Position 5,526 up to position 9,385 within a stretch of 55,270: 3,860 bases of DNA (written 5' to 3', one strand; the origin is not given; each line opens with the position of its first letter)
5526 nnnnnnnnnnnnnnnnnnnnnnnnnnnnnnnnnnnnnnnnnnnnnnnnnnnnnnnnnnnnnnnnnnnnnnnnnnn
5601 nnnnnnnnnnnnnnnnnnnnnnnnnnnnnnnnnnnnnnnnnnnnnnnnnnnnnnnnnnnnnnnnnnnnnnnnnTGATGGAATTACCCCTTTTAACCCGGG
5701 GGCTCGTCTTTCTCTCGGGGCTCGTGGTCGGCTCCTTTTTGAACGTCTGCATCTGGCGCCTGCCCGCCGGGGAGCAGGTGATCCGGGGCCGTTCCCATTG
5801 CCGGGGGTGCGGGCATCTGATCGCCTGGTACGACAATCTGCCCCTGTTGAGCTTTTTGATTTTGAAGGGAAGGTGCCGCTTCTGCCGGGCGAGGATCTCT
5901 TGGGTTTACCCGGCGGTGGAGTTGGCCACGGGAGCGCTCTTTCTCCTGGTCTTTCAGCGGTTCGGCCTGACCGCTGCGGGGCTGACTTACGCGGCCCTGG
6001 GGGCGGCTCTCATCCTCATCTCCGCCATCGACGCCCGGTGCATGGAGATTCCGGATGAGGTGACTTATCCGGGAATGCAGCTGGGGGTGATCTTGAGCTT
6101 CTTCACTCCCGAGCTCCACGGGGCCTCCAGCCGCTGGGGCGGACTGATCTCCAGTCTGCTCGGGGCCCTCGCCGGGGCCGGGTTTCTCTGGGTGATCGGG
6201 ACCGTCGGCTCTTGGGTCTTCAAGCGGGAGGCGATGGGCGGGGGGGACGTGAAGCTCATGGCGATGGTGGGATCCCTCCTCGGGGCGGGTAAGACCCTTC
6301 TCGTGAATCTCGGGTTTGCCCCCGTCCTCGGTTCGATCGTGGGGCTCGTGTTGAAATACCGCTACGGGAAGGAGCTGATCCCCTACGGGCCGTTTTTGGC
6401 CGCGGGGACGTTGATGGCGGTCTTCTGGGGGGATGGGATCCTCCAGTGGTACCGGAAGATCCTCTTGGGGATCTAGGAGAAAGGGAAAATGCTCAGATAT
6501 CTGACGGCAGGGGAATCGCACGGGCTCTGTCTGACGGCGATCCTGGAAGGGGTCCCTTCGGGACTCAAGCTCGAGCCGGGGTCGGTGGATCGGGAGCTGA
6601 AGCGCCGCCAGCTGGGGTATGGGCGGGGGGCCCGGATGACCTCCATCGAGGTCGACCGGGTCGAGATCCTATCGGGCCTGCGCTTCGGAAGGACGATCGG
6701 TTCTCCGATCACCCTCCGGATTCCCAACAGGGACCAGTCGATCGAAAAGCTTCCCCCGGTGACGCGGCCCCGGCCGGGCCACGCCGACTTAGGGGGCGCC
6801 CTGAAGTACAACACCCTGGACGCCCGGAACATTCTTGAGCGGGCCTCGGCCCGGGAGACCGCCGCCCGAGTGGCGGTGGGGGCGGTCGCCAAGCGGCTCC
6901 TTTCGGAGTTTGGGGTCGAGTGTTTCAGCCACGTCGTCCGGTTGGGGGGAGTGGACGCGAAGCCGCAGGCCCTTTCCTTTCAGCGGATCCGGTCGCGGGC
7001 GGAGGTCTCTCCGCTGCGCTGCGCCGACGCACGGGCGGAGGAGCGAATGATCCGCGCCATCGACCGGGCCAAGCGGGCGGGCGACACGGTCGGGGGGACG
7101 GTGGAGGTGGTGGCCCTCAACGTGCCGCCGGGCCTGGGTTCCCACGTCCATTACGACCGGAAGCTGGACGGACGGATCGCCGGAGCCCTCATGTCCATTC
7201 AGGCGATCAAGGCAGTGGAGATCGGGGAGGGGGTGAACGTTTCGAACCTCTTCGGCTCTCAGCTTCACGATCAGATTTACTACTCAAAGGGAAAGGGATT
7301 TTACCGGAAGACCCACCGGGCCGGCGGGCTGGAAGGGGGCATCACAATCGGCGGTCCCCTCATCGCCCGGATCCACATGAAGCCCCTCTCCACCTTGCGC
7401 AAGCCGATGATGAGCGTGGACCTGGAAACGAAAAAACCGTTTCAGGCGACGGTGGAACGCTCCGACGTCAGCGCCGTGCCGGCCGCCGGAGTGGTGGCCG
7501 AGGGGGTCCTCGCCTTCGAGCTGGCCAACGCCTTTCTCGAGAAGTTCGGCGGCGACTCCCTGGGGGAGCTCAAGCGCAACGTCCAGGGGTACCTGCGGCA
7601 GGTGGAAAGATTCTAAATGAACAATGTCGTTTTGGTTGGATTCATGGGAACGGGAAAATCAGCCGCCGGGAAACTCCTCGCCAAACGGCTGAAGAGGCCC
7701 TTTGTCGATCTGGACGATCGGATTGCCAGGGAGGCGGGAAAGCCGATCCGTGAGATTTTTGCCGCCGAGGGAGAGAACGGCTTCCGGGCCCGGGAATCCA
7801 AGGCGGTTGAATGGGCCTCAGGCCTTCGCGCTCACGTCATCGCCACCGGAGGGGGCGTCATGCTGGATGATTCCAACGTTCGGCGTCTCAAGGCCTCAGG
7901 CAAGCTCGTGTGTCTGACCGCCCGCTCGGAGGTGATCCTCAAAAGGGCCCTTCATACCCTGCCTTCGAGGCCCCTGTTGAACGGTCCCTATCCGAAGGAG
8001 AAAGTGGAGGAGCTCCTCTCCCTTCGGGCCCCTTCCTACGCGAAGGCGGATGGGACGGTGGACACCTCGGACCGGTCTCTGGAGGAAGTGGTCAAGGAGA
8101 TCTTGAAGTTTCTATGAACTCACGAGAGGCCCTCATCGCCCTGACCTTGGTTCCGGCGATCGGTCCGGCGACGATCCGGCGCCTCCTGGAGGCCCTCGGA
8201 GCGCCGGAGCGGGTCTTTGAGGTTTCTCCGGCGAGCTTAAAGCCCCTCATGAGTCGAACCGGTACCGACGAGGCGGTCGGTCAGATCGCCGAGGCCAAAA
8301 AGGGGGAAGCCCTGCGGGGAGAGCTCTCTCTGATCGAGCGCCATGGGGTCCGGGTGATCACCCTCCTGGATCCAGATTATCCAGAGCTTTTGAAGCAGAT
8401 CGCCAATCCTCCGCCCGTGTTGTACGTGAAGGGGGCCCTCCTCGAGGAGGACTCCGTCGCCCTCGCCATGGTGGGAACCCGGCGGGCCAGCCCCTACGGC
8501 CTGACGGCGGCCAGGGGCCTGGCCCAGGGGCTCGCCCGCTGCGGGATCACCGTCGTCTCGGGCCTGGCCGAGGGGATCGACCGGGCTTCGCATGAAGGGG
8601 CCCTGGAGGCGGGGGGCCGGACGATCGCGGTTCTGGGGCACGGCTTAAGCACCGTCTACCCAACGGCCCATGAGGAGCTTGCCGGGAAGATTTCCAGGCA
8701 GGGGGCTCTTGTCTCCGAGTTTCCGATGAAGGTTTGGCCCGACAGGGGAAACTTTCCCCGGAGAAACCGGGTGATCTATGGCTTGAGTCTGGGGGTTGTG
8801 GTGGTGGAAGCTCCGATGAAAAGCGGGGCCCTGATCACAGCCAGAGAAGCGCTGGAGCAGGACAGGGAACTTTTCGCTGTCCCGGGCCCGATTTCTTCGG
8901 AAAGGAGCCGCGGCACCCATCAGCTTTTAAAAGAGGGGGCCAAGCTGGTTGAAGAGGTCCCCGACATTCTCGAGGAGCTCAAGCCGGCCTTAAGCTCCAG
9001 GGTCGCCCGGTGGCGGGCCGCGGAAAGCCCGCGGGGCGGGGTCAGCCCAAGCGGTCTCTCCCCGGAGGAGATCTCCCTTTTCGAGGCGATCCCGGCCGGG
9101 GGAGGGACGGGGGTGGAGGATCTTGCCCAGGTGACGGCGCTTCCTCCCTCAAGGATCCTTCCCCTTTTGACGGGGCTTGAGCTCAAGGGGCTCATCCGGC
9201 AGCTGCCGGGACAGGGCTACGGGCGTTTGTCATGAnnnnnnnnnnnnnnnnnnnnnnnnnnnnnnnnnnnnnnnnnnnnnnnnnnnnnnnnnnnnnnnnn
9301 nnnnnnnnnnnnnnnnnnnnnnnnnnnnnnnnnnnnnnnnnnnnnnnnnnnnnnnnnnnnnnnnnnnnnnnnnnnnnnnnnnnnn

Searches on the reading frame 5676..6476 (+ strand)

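Call 96: search_protein_families(library=pfam, proteins=[window:5676-6476:+], max_evalue=0.00001)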
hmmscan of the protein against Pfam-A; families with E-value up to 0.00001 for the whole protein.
window:5676-6476:+ (266 aa): 2 families
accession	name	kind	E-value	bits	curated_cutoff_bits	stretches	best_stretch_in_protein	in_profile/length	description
PF06750.18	A24_N_bact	-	3.2e-34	117.3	23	1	14-96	2-84/84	Bacterial Peptidase A24 N-terminal domain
PF01478.23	Peptidase_A24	-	3.6e-18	66.4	26.5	1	108-223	3-103/104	Type IV leader peptidase family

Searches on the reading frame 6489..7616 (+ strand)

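Call 96: search_protein_families(library=pfam, proteins=[window:6489-7616:+], max_evalue=0.00001)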
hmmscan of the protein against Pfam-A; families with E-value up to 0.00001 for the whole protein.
window:6489-7616:+ (375 aa): 1 family
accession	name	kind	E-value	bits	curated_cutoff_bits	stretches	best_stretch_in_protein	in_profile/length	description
PF01264.26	Chorismate_synt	-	1.9e-109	365.8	27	1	2-350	1-327/327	Chorismate synthase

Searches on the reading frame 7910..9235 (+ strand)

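Call 96: search_protein_families(library=pfam, proteins=[window:7910-9235:+], max_evalue=0.00001)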
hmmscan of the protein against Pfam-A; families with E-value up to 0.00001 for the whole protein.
window:7910-9235:+ (441 aa): 2 families
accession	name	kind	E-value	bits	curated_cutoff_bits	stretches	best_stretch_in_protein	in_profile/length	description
PF02481.21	DNA_processg_A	-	1.2e-76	257.1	29.6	1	142-348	2-211/212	DNA recombination-mediator protein A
PF17782.7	DprA_WH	-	3.7e-08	33.7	22.9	1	379-435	6-61/61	DprA winged helix domain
